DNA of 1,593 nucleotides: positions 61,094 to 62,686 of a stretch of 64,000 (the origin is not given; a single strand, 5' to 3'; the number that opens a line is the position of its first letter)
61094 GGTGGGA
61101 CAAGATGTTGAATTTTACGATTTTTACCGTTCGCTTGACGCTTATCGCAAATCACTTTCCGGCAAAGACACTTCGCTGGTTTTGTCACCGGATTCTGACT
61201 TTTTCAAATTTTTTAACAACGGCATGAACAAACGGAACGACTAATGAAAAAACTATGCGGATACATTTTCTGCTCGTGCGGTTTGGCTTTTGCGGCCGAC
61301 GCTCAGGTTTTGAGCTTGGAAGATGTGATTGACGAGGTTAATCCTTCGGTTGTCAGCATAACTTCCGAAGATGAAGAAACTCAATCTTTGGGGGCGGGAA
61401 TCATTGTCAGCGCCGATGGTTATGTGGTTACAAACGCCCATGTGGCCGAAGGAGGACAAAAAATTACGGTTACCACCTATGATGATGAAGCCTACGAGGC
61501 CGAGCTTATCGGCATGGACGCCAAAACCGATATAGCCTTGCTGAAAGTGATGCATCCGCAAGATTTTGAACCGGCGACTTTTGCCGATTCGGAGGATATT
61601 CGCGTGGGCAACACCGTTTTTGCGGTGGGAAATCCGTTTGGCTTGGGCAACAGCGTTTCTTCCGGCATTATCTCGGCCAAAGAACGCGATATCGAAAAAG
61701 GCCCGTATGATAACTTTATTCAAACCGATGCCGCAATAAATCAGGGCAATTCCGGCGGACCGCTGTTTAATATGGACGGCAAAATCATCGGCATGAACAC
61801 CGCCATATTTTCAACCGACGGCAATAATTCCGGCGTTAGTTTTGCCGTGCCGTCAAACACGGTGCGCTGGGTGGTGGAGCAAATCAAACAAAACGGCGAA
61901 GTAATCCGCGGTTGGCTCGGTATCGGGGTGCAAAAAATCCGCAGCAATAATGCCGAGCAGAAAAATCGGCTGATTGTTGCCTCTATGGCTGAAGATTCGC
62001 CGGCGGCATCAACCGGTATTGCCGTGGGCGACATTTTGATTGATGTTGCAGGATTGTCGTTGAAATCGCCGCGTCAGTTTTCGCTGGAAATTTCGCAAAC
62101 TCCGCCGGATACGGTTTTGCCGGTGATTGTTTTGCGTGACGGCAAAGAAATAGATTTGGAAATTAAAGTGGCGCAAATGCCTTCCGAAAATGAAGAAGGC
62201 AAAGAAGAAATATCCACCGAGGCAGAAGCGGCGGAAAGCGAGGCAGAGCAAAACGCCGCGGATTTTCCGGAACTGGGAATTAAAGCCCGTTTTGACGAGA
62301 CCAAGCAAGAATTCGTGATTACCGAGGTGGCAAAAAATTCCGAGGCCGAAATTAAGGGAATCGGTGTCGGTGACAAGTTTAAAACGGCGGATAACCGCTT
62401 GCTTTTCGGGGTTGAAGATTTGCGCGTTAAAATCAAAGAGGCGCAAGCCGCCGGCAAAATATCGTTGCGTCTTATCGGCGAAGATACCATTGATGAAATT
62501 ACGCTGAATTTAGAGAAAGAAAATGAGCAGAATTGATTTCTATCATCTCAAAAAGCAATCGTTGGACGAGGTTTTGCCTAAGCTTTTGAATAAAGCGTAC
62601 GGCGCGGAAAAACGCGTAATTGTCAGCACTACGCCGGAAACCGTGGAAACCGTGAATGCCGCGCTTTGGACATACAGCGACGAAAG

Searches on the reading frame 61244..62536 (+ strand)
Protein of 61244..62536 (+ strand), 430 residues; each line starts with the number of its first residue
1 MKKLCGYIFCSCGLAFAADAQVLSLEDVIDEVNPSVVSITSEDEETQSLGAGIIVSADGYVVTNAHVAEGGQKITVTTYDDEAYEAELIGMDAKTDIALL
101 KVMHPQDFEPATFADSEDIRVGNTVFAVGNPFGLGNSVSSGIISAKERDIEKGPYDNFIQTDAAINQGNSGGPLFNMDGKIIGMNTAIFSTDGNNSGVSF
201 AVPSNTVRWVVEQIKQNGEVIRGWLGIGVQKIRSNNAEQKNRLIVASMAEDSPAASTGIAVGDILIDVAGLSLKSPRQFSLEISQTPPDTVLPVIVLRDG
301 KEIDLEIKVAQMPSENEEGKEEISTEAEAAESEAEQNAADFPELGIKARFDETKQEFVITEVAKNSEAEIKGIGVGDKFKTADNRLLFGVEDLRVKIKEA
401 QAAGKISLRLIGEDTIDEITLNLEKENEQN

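Call 117: find_encoding_contigs(protein=window:61244-62536:+, flank=10000, max_places=1)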
Protein window:61244-62536:+ (430 aa): 6 contigs read that carry it; 1 place shown.
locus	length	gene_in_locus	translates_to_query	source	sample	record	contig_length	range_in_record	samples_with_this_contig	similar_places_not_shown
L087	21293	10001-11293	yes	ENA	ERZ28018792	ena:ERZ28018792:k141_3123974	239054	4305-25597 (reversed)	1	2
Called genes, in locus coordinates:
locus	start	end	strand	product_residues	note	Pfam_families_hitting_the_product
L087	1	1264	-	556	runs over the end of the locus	PF14849:YidC_periplas, PF02096:60KD_IMP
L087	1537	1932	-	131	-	PF00825:Ribonuclease_P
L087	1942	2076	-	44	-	PF00468:Ribosomal_L34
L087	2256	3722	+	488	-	-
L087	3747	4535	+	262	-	-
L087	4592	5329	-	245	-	PF01027:Bax1-I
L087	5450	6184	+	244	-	-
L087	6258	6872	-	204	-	-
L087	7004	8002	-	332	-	PF10609:ParA, PF00142:Fer4_NifH (weak), PF01656:CbiA, PF07015:VirC1 (weak), PF09140:MipZ, PF13614:AAA_31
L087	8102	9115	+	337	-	PF01145:Band_7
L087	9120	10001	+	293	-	PF01145:Band_7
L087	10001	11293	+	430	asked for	PF00595:PDZ (faint), PF00089:Trypsin, PF17820:PDZ_6 (faint), PF13365:Trypsin_2, PF13180:PDZ_2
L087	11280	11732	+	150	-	PF04364:DNA_pol3_chi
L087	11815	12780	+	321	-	PF01380:SIS, PF00571:CBS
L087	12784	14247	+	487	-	PF06835:LptC, PF13100:OstA_2 (faint), PF03968:LptD_N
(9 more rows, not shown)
